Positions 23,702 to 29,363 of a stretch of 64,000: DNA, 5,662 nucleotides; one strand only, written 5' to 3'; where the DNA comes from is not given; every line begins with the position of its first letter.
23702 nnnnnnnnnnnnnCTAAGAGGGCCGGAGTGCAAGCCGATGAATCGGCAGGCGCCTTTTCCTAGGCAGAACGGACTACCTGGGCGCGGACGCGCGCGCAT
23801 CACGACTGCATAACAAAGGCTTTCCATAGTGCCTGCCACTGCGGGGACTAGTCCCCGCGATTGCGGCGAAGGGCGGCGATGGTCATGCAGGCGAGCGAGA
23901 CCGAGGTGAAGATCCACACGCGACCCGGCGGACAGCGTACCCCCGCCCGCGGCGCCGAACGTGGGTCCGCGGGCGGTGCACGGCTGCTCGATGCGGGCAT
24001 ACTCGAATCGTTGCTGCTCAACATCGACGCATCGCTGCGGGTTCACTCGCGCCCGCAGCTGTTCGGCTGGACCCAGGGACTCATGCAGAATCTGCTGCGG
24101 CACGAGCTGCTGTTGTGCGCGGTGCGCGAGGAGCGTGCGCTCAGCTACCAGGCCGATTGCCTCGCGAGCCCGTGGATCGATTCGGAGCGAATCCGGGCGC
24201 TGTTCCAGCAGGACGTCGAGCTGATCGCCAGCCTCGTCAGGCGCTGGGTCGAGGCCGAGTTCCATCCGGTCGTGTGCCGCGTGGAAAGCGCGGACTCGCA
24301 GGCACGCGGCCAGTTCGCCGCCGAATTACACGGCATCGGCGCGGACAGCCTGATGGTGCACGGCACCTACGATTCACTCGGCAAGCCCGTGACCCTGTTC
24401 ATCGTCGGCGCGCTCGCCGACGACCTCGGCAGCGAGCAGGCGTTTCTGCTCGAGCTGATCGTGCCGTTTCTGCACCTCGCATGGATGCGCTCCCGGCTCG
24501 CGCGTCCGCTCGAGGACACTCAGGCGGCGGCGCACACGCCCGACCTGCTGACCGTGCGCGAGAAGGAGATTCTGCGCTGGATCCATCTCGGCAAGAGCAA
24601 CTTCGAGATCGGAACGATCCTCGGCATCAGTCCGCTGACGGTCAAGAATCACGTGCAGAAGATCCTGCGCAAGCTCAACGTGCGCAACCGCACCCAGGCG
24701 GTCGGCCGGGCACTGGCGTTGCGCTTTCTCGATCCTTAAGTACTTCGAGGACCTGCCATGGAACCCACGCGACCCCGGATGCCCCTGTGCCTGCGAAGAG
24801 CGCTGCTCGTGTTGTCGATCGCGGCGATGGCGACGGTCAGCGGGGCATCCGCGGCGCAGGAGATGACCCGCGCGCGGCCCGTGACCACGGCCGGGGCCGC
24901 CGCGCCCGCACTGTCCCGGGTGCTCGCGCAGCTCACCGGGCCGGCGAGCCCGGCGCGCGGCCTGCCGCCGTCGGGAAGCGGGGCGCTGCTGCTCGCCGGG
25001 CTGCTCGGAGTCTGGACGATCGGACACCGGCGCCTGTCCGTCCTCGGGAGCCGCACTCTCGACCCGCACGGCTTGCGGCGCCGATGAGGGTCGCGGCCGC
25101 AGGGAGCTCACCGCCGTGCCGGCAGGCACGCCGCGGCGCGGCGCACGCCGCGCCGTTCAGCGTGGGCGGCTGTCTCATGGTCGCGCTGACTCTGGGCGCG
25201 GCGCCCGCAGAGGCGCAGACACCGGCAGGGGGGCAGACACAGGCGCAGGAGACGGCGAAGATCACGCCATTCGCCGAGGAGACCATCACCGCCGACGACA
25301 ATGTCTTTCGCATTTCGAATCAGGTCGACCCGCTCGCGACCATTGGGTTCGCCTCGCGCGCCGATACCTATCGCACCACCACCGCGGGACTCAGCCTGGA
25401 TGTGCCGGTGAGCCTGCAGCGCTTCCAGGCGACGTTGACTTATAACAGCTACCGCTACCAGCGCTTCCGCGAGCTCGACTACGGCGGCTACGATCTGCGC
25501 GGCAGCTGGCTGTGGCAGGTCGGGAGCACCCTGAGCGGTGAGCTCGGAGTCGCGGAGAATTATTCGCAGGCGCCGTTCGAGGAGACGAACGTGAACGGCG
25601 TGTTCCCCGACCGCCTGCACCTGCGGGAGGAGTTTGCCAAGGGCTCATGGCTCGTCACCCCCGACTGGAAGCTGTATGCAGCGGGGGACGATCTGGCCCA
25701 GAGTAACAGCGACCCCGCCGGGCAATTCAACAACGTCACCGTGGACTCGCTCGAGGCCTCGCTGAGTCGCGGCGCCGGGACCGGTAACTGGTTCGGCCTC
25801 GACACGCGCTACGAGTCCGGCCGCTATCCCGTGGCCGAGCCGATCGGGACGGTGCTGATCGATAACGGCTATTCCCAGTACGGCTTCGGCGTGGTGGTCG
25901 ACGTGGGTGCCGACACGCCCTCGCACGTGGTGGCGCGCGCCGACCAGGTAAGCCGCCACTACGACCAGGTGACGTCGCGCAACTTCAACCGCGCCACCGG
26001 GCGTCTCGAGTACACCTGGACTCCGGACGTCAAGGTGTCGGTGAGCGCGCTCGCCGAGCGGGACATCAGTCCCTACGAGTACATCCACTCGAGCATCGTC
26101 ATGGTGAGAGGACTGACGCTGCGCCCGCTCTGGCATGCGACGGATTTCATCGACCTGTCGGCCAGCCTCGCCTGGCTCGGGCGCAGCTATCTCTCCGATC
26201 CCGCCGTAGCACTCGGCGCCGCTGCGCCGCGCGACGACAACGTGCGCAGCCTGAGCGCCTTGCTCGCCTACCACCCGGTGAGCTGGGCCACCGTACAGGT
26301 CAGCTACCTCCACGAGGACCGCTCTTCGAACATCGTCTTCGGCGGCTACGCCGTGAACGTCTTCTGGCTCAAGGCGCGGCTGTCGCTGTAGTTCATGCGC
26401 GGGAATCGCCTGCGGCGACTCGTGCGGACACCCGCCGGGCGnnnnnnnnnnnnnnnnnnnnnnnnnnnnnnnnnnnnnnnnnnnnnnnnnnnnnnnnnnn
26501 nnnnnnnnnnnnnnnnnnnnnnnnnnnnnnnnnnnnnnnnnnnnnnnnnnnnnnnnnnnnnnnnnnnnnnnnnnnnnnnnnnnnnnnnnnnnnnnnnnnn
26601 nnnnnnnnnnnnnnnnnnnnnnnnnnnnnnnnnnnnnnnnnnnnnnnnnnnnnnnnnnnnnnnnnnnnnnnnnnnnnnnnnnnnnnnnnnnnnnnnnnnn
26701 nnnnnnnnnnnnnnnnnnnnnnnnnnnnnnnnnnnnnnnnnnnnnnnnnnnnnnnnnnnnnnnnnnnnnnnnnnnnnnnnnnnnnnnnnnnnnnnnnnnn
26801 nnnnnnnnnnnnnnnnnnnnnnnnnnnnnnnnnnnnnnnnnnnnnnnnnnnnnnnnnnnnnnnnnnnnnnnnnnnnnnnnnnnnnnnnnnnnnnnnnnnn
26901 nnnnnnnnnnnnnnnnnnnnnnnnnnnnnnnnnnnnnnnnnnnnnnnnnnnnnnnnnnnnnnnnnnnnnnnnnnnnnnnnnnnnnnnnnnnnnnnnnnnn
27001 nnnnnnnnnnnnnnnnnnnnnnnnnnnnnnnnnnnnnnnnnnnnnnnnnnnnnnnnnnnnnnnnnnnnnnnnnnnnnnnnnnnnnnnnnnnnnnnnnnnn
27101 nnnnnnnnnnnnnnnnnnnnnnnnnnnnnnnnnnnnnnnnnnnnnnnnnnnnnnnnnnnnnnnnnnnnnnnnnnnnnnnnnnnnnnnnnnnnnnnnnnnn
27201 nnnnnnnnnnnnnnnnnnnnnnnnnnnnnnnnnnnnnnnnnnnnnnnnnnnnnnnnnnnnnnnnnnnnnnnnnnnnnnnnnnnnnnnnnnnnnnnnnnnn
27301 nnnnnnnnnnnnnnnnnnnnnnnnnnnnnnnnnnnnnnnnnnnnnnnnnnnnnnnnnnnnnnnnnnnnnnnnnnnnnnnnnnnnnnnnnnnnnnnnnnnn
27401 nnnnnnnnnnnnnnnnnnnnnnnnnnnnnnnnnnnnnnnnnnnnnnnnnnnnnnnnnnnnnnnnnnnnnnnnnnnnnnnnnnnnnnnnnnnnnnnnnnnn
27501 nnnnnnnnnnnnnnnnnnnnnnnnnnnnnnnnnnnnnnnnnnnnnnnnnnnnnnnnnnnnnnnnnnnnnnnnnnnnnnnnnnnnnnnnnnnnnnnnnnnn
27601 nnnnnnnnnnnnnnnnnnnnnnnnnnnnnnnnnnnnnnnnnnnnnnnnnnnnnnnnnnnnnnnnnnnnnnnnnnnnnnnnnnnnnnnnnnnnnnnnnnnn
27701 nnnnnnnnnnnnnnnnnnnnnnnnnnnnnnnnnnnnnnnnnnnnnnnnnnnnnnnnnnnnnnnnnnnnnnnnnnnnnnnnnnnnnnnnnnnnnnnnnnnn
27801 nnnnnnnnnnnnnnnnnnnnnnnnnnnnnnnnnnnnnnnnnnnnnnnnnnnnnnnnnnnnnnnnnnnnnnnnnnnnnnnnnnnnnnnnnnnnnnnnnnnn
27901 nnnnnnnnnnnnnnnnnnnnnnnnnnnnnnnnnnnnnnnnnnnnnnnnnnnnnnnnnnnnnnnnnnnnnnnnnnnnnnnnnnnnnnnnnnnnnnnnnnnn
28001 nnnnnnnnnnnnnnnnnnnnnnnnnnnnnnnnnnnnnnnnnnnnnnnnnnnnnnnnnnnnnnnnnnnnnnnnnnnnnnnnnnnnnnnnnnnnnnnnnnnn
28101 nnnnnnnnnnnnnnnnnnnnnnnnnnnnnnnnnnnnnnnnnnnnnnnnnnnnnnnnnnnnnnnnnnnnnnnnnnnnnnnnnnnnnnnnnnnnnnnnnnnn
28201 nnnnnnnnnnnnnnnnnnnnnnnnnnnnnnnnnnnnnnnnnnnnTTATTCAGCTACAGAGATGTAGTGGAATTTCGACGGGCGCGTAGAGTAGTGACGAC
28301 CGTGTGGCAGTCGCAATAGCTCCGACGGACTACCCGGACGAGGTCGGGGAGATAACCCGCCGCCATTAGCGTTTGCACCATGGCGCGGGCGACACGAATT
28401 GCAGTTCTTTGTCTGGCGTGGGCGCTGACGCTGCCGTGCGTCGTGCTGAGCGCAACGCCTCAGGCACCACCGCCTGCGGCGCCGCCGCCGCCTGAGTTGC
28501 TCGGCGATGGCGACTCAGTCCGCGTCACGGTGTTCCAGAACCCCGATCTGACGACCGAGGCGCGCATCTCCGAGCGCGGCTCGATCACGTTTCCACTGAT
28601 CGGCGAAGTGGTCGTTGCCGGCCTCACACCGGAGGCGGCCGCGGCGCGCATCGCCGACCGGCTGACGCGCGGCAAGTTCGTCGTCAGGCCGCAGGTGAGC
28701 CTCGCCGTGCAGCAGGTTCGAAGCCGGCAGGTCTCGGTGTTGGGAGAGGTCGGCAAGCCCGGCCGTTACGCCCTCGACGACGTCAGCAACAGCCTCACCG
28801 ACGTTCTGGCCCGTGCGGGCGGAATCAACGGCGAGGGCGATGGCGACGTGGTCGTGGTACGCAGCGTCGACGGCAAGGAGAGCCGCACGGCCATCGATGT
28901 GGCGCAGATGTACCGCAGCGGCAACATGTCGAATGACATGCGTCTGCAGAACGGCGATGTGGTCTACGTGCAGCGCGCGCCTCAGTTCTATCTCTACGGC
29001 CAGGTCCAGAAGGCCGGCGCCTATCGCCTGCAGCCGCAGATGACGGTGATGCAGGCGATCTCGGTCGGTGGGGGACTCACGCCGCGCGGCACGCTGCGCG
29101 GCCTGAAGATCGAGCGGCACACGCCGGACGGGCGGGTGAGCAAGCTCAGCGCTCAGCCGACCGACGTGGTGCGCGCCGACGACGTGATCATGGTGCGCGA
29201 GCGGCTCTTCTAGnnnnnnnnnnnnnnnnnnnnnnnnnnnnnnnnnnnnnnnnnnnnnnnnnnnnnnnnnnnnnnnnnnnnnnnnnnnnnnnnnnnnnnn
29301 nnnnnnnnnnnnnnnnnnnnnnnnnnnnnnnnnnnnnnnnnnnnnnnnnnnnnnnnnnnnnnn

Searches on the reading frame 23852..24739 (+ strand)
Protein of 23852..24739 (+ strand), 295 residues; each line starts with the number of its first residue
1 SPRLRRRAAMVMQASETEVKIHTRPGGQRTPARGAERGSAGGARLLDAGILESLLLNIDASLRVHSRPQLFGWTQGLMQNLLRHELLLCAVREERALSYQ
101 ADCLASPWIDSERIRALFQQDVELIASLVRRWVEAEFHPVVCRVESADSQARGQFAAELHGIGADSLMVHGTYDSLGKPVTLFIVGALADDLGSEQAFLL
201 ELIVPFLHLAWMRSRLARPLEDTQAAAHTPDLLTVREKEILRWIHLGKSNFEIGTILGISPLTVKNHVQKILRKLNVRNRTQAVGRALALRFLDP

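Call 11: search_protein_families(library=pfam, proteins=[window:23852-24739:+], max_evalue=0.01)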
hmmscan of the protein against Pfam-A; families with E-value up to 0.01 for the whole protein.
window:23852-24739:+ (295 aa): 4 families
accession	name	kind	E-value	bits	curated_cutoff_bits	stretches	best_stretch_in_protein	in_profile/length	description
PF00196.25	GerE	-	1.1e-19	70.2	23.5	1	232-284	2-54/57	Bacterial regulatory proteins, luxR family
PF08281.18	Sigma70_r4_2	-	0.00043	20.3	25.7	1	233-275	11-54/54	Sigma-70, region 4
PF04545.22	Sigma70_r4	-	0.0015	18.5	24.1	1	233-275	5-48/50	Sigma-70, region 4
PF13936.12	HTH_38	-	0.0052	16.9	27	0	238-269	10-42/44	Helix-turn-helix domain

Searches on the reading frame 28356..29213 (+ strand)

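Call 11: search_protein_families(library=pfam, proteins=[window:28356-29213:+], max_evalue=0.01)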
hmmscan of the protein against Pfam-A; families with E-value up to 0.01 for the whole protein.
window:28356-29213:+ (285 aa): 4 families
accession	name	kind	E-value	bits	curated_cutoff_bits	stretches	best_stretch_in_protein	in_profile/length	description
PF02563.21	Poly_export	-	5.1e-23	81.5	28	1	43-118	3-76/77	Polysaccharide biosynthesis/export protein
PF22461.2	SLBB_2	-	3e-20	72.5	27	2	125-205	2-79/79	SLBB domain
PF10531.15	SLBB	-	3.3e-15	56.1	27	2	211-261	2-51/55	SLBB domain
PF17092.11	PCB_OB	-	0.0041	18.3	27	0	181-215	65-101/111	Penicillin-binding protein OB-like domain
